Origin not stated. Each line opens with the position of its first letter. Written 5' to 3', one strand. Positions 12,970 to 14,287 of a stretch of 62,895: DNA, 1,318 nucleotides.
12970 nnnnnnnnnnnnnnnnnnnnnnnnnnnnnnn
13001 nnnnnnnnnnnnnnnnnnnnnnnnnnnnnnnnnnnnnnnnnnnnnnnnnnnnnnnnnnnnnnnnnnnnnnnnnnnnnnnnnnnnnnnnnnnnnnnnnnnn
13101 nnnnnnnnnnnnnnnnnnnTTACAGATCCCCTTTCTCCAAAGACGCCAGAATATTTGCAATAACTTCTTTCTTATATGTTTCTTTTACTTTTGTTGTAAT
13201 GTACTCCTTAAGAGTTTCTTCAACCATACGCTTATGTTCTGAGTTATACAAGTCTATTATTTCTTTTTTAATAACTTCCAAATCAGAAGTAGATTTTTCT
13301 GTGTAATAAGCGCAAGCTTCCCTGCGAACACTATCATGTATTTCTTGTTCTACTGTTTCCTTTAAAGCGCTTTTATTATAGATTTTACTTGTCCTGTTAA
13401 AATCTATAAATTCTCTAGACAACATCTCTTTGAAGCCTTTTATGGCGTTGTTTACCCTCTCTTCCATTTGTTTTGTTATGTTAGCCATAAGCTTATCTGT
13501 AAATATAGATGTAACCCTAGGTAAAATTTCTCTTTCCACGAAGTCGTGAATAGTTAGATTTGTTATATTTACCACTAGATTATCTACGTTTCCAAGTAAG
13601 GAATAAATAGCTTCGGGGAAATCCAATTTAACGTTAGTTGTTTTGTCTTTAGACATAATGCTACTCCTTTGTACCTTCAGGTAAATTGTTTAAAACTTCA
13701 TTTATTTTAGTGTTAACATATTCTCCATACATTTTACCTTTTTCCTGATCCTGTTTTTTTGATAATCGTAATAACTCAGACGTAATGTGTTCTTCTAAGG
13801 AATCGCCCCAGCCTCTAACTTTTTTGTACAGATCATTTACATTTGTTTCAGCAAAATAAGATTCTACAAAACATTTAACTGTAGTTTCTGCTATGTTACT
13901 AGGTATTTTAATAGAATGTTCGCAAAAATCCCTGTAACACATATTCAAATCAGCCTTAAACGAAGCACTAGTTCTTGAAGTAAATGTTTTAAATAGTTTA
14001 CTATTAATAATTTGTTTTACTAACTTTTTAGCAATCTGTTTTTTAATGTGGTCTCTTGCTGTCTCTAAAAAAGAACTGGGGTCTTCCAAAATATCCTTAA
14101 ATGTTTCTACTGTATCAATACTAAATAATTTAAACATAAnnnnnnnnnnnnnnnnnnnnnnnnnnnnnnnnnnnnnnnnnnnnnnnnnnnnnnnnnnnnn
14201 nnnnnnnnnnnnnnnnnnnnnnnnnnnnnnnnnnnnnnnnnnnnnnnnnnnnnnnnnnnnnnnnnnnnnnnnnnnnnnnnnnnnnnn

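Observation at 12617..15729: Three-fold tandem array of a diverging two-gene module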

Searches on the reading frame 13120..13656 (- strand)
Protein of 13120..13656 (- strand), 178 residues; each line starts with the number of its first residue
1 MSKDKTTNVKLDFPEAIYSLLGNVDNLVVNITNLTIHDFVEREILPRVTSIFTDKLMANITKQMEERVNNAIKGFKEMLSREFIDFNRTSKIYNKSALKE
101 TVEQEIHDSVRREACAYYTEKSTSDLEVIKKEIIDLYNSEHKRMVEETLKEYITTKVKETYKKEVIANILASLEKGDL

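Call 13: search_protein_families(library=phrogs, proteins=[window:13120-13656:-], max_evalue=0.01)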
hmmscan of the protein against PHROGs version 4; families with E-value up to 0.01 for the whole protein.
window:13120-13656:- (178 aa): 0 families

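Call 14: search_protein_families(library=pfam, proteins=[window:13120-13656:-], max_evalue=0.1)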
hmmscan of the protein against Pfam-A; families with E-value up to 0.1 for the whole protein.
window:13120-13656:- (178 aa): 3 families
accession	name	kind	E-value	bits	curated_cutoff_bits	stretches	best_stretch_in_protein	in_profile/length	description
PF11342.13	DUF3144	-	0.022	15.6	25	1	121-153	45-77/77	Protein of unknown function (DUF3144)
PF01331.24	mRNA_cap_enzyme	-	0.024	14.9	29.6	1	106-171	94-159/194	mRNA capping enzyme, catalytic domain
PF03945.19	Endotoxin_N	-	0.094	12.9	21.3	0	19-109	7-101/223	delta endotoxin, N-terminal domain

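Call 69: search_protein_families(library=padloc, proteins=[window:13120-13656:-], max_evalue=0.01)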
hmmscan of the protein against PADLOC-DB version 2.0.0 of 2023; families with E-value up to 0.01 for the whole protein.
window:13120-13656:- (178 aa): 0 families

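Call 85: search_protein_families(library=ncbifam, proteins=[window:13120-13656:-], max_evalue=0.01)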
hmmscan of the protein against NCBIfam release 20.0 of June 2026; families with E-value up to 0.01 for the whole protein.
window:13120-13656:- (178 aa): 1 family
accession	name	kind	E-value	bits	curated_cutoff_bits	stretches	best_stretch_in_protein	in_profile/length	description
NF002170.0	PRK01005.1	equivalog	0.0076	16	280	0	59-168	42-150/208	V-type ATP synthase subunit E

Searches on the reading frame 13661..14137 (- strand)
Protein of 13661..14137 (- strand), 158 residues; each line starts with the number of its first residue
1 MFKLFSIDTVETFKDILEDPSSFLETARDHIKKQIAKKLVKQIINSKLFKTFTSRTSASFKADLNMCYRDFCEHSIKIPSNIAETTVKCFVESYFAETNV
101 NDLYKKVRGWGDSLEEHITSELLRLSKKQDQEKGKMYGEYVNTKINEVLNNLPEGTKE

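Call 13: search_protein_families(library=phrogs, proteins=[window:13661-14137:-], max_evalue=0.01)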
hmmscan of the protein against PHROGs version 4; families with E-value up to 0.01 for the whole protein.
window:13661-14137:- (158 aa): 0 families

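Call 14: search_protein_families(library=pfam, proteins=[window:13661-14137:-], max_evalue=0.1)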
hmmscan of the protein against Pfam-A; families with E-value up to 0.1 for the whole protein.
window:13661-14137:- (158 aa): 3 families
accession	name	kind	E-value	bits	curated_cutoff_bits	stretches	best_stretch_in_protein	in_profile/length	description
PF25223.1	DUF7841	-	0.0016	19.1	25.2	1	30-100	34-104/114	Domain of unknown function (DUF7841)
PF13342.12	Toprim_Crpt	-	0.043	14.3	32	1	29-66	13-49/60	C-terminal repeat of topoisomerase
PF07956.16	DUF1690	-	0.072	14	29.7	0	5-60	9-65/139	Protein of Unknown function (DUF1690)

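Call 19: search_dna_similar(query=window:13661-14137:-, collection=phages, mode=protein, max_evalue=0.01, max_rows=20)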
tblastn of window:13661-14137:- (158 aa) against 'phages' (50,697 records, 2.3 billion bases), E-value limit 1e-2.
No match.

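Call 69: search_protein_families(library=padloc, proteins=[window:13661-14137:-], max_evalue=0.01)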
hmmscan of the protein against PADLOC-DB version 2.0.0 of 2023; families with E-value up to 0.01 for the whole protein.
window:13661-14137:- (158 aa): 2 families
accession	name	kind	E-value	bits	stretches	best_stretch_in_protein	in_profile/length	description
PDLC01968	CARF_PDDEXK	-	0.0052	14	1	26-130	187-258/361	-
PDLC04993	PDC-S31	-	0.0084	13.4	0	5-52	190-237/245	-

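Call 85: search_protein_families(library=ncbifam, proteins=[window:13661-14137:-], max_evalue=0.01)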
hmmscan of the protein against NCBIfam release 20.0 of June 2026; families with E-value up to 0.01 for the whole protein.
window:13661-14137:- (158 aa): 0 families

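Call 92: search_solved_structures(query=A11, max_evalue=1)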
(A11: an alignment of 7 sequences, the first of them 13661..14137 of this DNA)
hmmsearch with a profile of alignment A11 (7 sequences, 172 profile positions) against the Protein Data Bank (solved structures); distinct sequences matched with E-value up to 1: 4.
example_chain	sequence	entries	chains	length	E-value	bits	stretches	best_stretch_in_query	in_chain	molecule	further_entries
4a64_A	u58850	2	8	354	0.01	19.2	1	86-169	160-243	CULLIN-4B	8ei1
4a0l_E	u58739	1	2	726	0.024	18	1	86-169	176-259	CULLIN-4B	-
4a0c_C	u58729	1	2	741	0.025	18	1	86-169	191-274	CULLIN-4B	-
1zxj_A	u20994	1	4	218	0.19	15.1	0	5-48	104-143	Hypothetical protein MG377 homolog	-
